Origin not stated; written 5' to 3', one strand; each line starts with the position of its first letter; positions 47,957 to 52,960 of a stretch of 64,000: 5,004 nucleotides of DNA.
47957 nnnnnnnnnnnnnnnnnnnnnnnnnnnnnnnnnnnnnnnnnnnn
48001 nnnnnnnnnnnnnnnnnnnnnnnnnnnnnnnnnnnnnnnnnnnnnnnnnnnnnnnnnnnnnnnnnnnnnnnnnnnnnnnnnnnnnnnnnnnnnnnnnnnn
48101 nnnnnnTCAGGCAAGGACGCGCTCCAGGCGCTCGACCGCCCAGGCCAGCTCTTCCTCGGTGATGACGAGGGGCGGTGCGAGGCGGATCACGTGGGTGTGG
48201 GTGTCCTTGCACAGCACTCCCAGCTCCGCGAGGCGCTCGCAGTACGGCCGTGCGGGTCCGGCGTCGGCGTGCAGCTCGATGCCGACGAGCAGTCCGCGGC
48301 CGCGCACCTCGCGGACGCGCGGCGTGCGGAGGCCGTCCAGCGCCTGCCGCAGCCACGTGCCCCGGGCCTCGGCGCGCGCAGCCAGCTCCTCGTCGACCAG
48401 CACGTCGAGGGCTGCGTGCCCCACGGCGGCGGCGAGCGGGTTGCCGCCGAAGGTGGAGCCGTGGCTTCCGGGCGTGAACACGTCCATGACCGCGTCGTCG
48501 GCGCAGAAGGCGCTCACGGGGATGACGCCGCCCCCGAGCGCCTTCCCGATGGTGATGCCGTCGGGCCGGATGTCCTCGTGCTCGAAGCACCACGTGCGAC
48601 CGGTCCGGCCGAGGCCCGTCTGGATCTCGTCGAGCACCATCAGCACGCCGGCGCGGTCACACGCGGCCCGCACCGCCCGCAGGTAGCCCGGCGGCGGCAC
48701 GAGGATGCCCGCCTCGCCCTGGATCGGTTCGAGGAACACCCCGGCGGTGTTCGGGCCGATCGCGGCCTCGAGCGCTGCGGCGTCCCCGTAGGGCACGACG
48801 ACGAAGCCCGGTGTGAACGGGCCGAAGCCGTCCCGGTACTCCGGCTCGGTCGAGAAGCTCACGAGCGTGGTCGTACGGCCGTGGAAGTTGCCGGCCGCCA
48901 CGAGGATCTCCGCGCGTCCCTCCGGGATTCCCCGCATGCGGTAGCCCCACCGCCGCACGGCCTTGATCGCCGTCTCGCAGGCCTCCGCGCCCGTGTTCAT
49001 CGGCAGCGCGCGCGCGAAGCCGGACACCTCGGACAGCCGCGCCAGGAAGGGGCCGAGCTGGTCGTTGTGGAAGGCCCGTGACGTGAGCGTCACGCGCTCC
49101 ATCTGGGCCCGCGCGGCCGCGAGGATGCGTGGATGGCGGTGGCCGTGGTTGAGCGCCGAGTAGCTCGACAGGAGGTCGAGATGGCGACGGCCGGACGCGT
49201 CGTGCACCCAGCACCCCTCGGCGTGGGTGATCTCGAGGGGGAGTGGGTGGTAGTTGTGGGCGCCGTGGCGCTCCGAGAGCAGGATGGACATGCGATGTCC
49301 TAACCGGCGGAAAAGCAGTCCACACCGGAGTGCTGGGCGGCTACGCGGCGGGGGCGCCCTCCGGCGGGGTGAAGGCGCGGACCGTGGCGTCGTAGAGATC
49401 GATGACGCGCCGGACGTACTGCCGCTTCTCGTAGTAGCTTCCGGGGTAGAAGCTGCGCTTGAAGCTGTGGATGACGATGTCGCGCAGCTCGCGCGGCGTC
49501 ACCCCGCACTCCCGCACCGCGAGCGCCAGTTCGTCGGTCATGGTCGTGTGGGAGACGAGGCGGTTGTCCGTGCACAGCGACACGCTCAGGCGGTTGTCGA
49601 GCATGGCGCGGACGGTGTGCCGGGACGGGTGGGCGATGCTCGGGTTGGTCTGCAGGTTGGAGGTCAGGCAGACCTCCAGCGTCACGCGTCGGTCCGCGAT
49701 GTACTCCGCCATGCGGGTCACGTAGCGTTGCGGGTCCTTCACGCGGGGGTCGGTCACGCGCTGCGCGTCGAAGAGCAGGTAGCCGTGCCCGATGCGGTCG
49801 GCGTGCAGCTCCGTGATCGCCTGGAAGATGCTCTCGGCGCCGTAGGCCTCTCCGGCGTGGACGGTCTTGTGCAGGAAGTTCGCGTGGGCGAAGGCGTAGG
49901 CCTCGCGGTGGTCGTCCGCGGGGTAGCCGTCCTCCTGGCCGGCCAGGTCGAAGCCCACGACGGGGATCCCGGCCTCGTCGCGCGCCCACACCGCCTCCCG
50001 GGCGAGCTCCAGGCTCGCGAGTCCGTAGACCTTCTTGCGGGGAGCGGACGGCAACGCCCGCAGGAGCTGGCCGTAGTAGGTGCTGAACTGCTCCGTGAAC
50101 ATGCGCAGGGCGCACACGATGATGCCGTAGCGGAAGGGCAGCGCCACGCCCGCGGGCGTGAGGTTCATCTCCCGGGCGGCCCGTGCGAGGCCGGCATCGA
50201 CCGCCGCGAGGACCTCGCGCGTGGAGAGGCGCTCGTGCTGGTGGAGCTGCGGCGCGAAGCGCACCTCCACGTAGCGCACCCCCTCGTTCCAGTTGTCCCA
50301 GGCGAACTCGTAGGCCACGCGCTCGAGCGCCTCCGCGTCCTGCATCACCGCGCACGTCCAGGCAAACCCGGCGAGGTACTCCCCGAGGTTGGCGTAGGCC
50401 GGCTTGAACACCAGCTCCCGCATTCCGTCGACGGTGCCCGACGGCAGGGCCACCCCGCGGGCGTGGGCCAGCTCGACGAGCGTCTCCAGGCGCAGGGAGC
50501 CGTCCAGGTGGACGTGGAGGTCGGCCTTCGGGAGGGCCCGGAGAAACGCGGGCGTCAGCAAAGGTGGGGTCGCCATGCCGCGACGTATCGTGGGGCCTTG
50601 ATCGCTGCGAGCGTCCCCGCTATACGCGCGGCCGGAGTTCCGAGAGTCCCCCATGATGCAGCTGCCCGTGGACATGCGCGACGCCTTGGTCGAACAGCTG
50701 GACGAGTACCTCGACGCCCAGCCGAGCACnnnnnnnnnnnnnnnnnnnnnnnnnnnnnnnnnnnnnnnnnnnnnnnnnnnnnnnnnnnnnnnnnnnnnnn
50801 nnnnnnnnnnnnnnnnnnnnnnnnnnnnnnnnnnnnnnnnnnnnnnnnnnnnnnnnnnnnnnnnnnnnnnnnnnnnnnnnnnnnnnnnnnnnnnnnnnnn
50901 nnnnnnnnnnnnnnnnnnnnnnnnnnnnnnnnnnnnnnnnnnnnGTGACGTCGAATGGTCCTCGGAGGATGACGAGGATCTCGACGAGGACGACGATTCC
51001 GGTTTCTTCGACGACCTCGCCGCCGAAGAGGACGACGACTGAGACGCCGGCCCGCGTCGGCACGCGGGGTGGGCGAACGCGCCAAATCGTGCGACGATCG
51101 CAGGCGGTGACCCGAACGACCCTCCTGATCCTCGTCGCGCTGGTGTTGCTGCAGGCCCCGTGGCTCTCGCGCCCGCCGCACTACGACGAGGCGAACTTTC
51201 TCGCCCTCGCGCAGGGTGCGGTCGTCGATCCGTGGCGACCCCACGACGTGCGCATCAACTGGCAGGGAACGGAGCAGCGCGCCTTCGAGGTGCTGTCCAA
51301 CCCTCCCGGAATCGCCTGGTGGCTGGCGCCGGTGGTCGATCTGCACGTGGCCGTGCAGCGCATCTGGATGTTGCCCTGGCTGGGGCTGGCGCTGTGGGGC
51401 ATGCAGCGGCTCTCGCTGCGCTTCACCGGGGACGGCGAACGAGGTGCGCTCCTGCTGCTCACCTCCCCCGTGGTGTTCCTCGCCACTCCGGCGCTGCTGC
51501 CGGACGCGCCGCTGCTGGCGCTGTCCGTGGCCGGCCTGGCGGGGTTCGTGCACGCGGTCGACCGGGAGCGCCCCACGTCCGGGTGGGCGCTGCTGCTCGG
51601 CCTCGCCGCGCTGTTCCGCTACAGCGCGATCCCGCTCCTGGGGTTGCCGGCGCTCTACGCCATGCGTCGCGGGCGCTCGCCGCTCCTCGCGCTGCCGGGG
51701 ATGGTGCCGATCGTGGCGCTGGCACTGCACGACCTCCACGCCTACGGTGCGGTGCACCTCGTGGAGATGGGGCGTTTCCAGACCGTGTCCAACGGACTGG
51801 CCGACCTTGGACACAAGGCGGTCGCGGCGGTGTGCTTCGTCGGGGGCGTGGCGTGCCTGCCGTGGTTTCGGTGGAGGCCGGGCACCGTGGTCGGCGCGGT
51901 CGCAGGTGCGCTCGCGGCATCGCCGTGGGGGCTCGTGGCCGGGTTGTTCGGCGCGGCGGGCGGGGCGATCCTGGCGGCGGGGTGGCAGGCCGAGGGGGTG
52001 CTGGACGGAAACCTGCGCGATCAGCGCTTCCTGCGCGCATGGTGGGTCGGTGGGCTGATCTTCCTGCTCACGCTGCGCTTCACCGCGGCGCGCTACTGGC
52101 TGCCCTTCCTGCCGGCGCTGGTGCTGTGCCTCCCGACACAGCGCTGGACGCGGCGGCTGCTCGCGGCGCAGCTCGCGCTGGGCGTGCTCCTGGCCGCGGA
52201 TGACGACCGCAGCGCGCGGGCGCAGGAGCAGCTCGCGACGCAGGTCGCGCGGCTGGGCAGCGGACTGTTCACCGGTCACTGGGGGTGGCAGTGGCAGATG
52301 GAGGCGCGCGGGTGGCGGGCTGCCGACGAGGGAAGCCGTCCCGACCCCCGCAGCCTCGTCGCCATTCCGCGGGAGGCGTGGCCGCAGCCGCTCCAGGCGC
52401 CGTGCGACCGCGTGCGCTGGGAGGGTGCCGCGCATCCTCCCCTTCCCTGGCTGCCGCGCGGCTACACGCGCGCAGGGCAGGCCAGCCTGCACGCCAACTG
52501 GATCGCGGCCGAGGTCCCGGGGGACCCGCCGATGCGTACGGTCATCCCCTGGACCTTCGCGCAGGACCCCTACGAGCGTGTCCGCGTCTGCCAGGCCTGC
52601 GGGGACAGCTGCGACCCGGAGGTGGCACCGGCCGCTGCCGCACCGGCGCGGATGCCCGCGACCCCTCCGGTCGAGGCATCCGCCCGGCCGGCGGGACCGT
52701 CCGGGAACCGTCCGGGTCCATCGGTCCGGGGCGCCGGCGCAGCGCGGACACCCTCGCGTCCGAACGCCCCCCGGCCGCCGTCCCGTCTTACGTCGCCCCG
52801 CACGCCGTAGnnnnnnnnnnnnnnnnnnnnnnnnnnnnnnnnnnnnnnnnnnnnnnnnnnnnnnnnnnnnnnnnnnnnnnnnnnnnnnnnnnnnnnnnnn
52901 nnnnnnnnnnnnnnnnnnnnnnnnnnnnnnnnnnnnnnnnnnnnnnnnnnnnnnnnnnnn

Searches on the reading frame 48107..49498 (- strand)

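Call 7: search_protein_families(library=pfam, max_evalue=0.001, proteins=[window:48107-49498:-])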
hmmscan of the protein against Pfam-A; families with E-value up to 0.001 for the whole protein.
window:48107-49498:- (463 aa): 1 family
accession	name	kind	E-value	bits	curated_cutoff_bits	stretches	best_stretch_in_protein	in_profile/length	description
PF00202.27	Aminotran_3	-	1.6e-117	393.1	30.5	1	80-462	3-403/403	Aminotransferase class-III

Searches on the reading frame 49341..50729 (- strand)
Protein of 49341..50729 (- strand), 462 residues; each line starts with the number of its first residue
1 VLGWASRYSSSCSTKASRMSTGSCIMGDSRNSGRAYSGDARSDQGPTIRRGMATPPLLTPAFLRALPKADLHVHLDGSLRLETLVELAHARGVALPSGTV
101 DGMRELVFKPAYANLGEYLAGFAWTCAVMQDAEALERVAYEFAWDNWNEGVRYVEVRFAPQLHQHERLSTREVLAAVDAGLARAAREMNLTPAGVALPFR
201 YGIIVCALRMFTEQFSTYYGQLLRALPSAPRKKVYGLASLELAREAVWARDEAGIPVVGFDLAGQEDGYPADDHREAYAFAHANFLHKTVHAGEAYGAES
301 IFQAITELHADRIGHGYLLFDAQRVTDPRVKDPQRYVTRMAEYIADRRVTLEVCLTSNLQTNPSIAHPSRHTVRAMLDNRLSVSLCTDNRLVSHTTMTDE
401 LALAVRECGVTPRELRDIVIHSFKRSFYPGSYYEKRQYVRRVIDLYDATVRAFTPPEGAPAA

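Call 7: search_protein_families(library=pfam, max_evalue=0.001, proteins=[window:49341-50729:-])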
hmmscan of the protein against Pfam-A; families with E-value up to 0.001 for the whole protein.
window:49341-50729:- (462 aa): 1 family
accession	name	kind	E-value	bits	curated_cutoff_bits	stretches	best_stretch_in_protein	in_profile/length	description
PF00962.28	A_deaminase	-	1.1e-67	228.9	27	1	67-431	1-318/330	Adenosine deaminase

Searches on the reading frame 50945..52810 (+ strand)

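Call 7: search_protein_families(library=pfam, max_evalue=0.001, proteins=[window:50945-52810:+])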
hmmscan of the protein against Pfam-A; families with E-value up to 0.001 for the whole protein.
window:50945-52810:+ (621 aa): 1 family
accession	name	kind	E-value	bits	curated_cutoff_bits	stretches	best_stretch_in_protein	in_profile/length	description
PF13231.12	PMT_2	-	0.00022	21.9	26.1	1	138-240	28-129/160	Dolichyl-phosphate-mannose-protein mannosyltransferase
